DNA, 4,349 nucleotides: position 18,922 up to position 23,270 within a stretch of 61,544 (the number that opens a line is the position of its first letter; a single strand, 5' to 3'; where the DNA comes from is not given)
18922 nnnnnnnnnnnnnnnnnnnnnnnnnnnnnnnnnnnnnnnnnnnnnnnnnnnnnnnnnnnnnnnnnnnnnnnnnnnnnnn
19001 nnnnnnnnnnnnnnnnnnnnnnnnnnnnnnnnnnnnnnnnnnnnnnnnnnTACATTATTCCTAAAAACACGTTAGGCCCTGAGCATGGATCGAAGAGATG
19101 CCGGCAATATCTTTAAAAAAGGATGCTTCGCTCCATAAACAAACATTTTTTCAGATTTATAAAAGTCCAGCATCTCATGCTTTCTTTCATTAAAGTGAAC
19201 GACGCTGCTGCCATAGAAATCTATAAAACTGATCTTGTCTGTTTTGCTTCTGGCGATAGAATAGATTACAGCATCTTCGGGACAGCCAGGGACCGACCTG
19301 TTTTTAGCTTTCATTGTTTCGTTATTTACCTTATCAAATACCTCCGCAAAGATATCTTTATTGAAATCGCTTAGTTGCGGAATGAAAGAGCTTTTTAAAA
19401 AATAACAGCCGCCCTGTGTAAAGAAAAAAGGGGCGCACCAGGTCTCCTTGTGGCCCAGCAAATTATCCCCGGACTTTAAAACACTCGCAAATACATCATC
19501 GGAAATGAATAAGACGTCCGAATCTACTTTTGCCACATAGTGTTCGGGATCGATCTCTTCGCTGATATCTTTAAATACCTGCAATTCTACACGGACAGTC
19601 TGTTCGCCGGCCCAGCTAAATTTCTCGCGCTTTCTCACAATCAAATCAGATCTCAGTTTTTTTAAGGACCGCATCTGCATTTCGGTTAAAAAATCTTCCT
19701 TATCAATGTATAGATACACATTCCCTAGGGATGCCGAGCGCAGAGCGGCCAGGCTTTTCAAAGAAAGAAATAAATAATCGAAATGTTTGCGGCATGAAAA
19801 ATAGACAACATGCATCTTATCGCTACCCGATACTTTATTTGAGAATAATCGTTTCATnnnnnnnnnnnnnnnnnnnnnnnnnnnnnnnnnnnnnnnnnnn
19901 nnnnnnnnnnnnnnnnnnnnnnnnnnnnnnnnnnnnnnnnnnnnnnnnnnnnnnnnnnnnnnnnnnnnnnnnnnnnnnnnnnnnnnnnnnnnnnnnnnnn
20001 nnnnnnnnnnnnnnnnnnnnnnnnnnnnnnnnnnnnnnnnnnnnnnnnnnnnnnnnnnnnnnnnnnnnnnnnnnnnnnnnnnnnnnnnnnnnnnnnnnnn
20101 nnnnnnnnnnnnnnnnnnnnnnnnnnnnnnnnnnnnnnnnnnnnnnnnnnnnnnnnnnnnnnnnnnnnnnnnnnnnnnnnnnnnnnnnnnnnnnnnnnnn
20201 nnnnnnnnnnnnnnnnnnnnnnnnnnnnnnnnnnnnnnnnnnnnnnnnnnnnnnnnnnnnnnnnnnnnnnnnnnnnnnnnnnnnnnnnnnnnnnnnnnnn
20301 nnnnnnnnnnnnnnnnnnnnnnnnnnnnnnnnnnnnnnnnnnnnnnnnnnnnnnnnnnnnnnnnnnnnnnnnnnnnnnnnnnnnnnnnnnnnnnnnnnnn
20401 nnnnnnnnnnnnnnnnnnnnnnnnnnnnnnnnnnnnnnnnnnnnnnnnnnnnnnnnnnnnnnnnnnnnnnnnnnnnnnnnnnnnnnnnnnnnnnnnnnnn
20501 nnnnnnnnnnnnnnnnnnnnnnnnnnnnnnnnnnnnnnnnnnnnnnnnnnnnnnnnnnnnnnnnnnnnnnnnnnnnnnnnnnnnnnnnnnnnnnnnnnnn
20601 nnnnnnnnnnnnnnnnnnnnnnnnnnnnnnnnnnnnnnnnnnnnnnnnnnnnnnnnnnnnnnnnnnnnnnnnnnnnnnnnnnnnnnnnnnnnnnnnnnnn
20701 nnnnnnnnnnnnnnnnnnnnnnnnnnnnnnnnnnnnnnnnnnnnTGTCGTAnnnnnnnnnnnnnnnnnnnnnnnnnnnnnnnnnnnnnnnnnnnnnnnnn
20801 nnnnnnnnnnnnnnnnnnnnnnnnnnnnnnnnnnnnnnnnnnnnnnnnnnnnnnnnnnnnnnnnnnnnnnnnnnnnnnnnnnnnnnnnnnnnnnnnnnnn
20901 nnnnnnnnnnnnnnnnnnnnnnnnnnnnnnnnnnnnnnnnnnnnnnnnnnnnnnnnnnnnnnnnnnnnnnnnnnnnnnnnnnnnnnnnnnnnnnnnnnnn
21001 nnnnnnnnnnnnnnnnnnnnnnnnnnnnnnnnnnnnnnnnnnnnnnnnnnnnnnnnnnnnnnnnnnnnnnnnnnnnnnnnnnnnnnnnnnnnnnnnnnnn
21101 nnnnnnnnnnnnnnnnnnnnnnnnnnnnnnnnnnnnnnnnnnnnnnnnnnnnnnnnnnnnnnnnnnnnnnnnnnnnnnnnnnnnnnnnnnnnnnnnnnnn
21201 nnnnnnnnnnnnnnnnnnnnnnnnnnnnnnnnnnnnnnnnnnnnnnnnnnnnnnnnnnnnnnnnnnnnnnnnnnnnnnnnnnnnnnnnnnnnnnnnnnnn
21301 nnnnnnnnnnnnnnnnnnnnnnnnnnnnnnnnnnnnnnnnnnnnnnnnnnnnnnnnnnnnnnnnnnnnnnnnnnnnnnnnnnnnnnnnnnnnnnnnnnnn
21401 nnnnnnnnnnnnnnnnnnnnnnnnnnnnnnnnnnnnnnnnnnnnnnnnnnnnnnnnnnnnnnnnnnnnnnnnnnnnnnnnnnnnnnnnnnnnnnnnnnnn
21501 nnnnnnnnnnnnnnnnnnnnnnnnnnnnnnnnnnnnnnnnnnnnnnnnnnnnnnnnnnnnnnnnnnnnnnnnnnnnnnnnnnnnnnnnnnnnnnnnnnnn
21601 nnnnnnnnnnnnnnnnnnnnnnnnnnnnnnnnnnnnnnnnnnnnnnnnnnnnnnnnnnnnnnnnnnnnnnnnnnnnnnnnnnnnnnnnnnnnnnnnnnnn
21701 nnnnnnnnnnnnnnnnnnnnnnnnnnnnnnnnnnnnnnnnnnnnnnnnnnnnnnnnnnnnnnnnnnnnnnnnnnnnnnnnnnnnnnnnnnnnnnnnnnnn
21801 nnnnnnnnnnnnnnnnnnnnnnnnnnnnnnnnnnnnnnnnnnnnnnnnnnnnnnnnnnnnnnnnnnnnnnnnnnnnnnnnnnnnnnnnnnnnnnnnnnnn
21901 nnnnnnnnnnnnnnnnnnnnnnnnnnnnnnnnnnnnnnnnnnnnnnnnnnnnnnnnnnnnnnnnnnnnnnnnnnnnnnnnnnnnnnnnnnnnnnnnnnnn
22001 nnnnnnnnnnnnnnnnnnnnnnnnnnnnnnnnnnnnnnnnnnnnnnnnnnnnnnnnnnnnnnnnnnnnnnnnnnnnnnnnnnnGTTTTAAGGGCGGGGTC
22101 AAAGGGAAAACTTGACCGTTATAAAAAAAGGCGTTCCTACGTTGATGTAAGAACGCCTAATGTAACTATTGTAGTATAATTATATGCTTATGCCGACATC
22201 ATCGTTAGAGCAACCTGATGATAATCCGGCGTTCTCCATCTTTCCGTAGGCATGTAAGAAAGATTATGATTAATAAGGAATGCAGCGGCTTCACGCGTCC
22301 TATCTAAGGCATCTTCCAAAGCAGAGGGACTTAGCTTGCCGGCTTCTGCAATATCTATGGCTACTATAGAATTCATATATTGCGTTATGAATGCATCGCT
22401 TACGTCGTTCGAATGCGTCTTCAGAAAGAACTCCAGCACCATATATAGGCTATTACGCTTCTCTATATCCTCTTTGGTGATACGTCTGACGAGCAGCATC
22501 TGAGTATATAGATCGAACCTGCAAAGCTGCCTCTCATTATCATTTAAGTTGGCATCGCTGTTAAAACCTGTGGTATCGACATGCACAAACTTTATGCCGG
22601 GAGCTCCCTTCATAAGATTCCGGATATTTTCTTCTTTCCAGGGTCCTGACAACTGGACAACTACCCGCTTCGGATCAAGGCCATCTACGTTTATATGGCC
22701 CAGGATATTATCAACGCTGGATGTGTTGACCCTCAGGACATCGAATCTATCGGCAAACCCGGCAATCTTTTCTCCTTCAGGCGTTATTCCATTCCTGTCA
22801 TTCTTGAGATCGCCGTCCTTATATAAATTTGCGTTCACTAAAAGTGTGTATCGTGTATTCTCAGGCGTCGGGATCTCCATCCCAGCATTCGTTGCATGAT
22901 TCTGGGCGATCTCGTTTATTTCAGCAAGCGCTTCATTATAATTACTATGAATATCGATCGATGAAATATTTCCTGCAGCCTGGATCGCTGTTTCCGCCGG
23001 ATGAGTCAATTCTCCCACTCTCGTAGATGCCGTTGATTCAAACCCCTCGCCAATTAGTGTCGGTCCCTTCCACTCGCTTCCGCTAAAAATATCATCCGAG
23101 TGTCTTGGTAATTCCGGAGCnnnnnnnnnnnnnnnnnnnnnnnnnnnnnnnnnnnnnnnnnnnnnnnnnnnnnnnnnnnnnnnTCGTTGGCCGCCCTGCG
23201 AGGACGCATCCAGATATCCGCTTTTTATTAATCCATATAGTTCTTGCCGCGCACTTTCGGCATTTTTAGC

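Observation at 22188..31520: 3110-aa Sec-signal giant protein assembled from unrelated enzyme-like, HEAT-like and winged-helix-like modules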

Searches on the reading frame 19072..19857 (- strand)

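Call 6: search_protein_families(library=pfam, proteins=[window:19072-19857:-], max_evalue=0.1)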
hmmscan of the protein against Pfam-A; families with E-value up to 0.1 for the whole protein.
window:19072-19857:- (261 aa): 0 families

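Call 14: search_protein_families(library=ncbifam, proteins=[window:19072-19857:-], max_evalue=0.1)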
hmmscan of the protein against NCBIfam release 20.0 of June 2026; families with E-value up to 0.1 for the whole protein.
window:19072-19857:- (261 aa): 1 family
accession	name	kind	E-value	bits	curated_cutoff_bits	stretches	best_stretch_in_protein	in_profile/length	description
NF010301.0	PRK13740.1-2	subfamily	0.083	13.1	210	0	164-220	67-119/128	conjugal transfer protein TraY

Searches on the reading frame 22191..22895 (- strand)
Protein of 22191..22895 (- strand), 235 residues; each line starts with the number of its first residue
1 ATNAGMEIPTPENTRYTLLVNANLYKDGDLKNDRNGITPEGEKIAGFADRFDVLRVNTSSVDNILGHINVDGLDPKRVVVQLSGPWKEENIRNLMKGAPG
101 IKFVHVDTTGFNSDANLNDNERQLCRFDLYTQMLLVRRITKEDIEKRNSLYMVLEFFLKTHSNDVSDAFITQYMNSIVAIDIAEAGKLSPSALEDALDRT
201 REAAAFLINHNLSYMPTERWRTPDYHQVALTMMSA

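Call 34: find_homologous_proteins(query=A1, max_evalue=0.00001)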
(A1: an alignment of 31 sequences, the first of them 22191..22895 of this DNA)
Query A1 (31 sequences) (235 aa, profile of the alignment): 1 proteins with E <= 0.00001 among 7564 candidates.
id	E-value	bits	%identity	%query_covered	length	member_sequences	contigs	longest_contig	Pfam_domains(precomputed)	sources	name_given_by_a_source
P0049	2.8e-49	186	84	92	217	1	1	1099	-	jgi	jgi:hypothetical protein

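Call 39: predict_structure(alignment_id=A1)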
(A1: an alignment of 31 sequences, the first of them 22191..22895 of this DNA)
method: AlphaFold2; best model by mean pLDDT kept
length: 235 residues; sequences in the alignment: 31
mean_pLDDT: 94.3   pTM: 0.92
mean pLDDT of the five models: 94.3, 93.4, 93.3, 92.3, 91.2
residues with pLDDT >= 90: 211; 70-90: 24; 50-70: 0; < 50: 0
segments of 3 or more residues with pLDDT < 50: none
pLDDT, mean of each block of 10 residues (from residue 1): 94 94 95 93 90 97 98 97 94 95 95 94 96 98 98 98 96 96 82 93 96 93 90 92
secondary structure, 60 per line:
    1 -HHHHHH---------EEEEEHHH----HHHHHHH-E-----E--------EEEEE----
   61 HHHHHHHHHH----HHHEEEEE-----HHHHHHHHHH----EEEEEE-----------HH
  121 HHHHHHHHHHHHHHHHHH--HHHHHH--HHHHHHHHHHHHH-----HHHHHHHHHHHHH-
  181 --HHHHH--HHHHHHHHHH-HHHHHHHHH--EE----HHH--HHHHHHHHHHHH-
elements in order: H2-7 E17-21 H29-35 E52-56 H61-70 E78-82 H88-97 E102-107 H119-138 H141-146 H149-161 H167-179 H183-187 H190-199 H201-209 H223-234

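Call 43: fold_search(model_id=the predicted structure, library=pdb)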
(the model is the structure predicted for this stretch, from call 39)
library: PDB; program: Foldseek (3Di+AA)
matches with E <= 10: 813; with E <= 0.001: 0
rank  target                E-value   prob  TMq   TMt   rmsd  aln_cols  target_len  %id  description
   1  7ygn_A                4.9e-02  0.54  0.23  0.10   9.5       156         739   11  Cryo-EM structure of the Mili in complex with piRNA (released 2024-01-24)
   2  7pva_D                5.2e-02  0.47  0.24  0.12  17.1       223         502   12  1.9 Angstrom crystal structure of dimeric PorX, co-crystallized in the presence of zinc (released 2022-12-14)
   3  1r8j_B                5.8e-02  0.44  0.26  0.24  21.3       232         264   12  Crystal Structure of Circadian Clock Protein KaiA from Synechococcus elongatus (released 2004-06-01)
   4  7pvk_A                8.0e-02  0.41  0.24  0.12  16.6       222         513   12  X-ray structure of dimeric PorX (T272A mutant), in complex with pGpG. (released 2022-12-14)
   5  8tef_A                8.4e-02  0.38  0.25  0.13  16.5       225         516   11  PorX primitive monoclinic crystal form (released 2024-04-17)
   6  3gei_A                9.9e-02  0.11  0.19  0.12  20.6       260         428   11  Crystal structure of MnmE from Chlorobium tepidum in complex with GCP (released 2009-10-27)
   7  6uxk_A                1.2e-01  0.14  0.21  0.13  21.4       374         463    9  Structure of serine hydroxymethyltransferase 8 from Glycine max cultivar Forrest complexed with PLP (released 2020-02-12)
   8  8tef_D                1.2e-01  0.35  0.25  0.13  16.0       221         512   11  PorX primitive monoclinic crystal form (released 2024-04-17)
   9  6u44_A                1.2e-01  0.13  0.22  0.11  18.2       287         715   12  Crystal structure of Methanoperedens nitroreducens elongation factor 2 H595N bound to GMPPCP and magnesium (monoclinic (released 2020-03-18)
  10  7ujh_B                1.3e-01  0.18  0.23  0.14  21.2       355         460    9  Structure of the P130R single variant of serine hydroxymethyltransferase 8 from Glycine max cultivar Essex complexed w (released 2023-04-05)
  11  7yfy_A                1.4e-01  0.66  0.27  0.11   6.1       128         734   11  Cryo-EM structure of the Mili-piRNA- target ternary complex (released 2024-01-24)
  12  8tef_C                1.4e-01  0.33  0.25  0.13  18.5       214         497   13  PorX primitive monoclinic crystal form (released 2024-04-17)
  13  5h7l_B                1.6e-01  0.20  0.25  0.12  18.7       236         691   13  Complex of Elongation factor 2-50S ribosomal protein L12 (released 2018-02-21)
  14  5hev_B                1.7e-01  0.28  0.27  0.30  21.1       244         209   11  Crystal Structure of the beryllofluoride-activated LiaR from Enterococcus faecium (released 2016-11-16)
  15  4g86_A                1.7e-01  0.28  0.29  0.25  23.2       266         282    9  Crystal structure of the redox-active cofactor DBMIB bound to the full length circadian clock protein KaiA from Synech (released 2012-10-24)
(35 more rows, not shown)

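Call 89: search_solved_structures(query=A1, max_evalue=1)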
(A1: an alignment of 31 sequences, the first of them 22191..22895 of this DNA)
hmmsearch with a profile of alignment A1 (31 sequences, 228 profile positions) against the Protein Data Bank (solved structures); distinct sequences matched with E-value up to 1: 0.

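Call 93: fold_search(model_id=the predicted structure, library=viral)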
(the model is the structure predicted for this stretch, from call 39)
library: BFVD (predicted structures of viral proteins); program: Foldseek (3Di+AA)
matches with E <= 10: 358; with E <= 0.001: 0
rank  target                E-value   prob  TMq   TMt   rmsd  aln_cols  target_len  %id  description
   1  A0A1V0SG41            3.1e-02  0.25  0.23  0.08  14.2       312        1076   10  VWFA domain-containing protein [Hokovirus HKV1]
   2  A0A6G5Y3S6            5.6e-02  0.21  0.23  0.11  18.6       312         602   12  (no name in the UniProt tables at hand)
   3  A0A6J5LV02            9.7e-02  0.10  0.18  0.13  19.5       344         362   11  Exo 5'-3' exonuclease (Including N-terminal domain of PolI) [uncultured Caudovirales phage]
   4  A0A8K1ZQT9            1.3e-01  0.08  0.17  0.12  19.8       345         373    9  (no name in the UniProt tables at hand)
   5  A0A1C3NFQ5            1.7e-01  0.14  0.21  0.16  18.5       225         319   10  (no name in the UniProt tables at hand)
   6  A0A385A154            2.1e-01  0.13  0.17  0.08  15.7       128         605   16  (no name in the UniProt tables at hand)
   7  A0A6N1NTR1            2.1e-01  0.10  0.20  0.09  21.1       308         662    9  Uncharacterized protein [Tupanvirus soda lake]
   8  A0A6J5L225            2.2e-01  0.15  0.17  0.16  25.7       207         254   11  Uncharacterized protein [uncultured Caudovirales phage]
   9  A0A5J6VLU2            2.3e-01  0.14  0.24  0.21  20.3       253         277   10  Alpha/beta hydrolase family protein [Megaviridae environmental sample]
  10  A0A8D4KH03            2.6e-01  0.11  0.23  0.21  19.1       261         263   12  (no name in the UniProt tables at hand)
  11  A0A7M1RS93            2.6e-01  0.08  0.15  0.18  19.1       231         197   14  Non-ATPase regulatory subunit [uncultured phage cr6_1]
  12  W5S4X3                2.7e-01  0.20  0.19  0.26  10.7       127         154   16  Ras-like GTP-binding protein [Pithovirus sibericum]
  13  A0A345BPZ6            3.0e-01  0.16  0.26  0.18  18.1       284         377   12  (no name in the UniProt tables at hand)
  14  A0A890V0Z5            3.2e-01  0.14  0.24  0.13  17.1       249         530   11  Esterase [Microbacterium phage Shocker]
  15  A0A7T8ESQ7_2          3.3e-01  0.28  0.26  0.08   9.4       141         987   12  (no name in the UniProt tables at hand)
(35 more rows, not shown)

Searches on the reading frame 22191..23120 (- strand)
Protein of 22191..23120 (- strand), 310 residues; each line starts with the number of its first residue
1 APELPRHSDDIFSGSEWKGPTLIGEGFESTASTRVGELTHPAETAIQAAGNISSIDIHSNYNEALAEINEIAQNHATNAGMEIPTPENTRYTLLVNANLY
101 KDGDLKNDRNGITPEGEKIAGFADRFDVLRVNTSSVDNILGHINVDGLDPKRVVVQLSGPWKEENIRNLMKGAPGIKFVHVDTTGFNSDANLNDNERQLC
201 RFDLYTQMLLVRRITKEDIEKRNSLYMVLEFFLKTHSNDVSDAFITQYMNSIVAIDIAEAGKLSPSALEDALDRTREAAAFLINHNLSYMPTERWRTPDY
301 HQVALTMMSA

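Call 23: search_protein_families(library=pfam, proteins=[window:22191-23120:-], max_evalue=5)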
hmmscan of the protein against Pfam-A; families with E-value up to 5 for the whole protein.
window:22191-23120:- (310 aa): 0 families
